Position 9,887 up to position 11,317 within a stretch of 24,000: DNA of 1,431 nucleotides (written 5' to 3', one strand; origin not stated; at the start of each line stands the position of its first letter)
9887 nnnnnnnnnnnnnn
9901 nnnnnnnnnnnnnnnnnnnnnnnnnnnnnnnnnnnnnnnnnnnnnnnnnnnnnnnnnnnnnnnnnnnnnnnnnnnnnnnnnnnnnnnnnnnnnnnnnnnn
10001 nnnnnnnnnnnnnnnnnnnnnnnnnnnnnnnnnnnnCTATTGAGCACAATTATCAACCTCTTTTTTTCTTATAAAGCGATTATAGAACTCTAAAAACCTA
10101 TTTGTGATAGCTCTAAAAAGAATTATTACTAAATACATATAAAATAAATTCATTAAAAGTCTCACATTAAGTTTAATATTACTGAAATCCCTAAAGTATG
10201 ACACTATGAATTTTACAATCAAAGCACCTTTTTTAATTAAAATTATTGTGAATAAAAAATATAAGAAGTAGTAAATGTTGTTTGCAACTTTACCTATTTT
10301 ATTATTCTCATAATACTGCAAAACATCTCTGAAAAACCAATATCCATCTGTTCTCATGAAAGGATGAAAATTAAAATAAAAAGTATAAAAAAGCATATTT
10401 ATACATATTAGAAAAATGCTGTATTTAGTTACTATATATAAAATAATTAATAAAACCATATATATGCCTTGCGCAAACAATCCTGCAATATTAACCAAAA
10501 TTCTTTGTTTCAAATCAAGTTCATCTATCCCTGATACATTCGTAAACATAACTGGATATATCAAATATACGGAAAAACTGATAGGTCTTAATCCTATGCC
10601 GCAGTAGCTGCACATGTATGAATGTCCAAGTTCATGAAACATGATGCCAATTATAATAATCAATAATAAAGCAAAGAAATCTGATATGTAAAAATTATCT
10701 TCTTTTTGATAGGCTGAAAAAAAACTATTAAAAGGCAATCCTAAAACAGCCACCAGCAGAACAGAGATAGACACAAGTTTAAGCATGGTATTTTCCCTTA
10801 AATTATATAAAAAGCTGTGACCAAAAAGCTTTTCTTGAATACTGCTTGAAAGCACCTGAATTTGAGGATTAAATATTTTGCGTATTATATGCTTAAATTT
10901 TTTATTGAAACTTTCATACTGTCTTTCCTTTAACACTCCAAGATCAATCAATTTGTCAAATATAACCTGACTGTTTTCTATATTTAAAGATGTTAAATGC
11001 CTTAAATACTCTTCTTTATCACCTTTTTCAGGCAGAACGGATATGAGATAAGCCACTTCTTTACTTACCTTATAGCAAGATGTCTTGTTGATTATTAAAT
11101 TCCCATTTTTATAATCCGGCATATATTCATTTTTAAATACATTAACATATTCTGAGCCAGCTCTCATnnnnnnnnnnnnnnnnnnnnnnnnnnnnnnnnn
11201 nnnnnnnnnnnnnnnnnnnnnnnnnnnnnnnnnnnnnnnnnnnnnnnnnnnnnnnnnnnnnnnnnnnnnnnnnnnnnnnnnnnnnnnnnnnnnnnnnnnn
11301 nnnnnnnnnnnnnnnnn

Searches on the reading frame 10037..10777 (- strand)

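Call 71: search_protein_families(library=pfam, proteins=[window:10037-10777:-], max_evalue=10)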
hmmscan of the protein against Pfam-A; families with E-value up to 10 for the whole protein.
window:10037-10777:- (246 aa): 2 families
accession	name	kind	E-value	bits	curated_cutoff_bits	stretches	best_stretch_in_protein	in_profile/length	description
PF02163.28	Peptidase_M50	-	1.5e-06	28.1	27.2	2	37-116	2-102/221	Peptidase family M50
PF13398.12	Peptidase_M50B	-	5.8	7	26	1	42-133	22-108/201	Peptidase M50B-like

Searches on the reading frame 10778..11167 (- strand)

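Call 71: search_protein_families(library=pfam, proteins=[window:10778-11167:-], max_evalue=10)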
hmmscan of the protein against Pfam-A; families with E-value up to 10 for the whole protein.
window:10778-11167:- (130 aa): 1 family
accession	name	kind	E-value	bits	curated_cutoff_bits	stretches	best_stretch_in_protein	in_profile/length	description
PF17600.7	DUF5496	-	0.037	14.5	27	1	11-56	34-79/87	Family of unknown function (DUF5496)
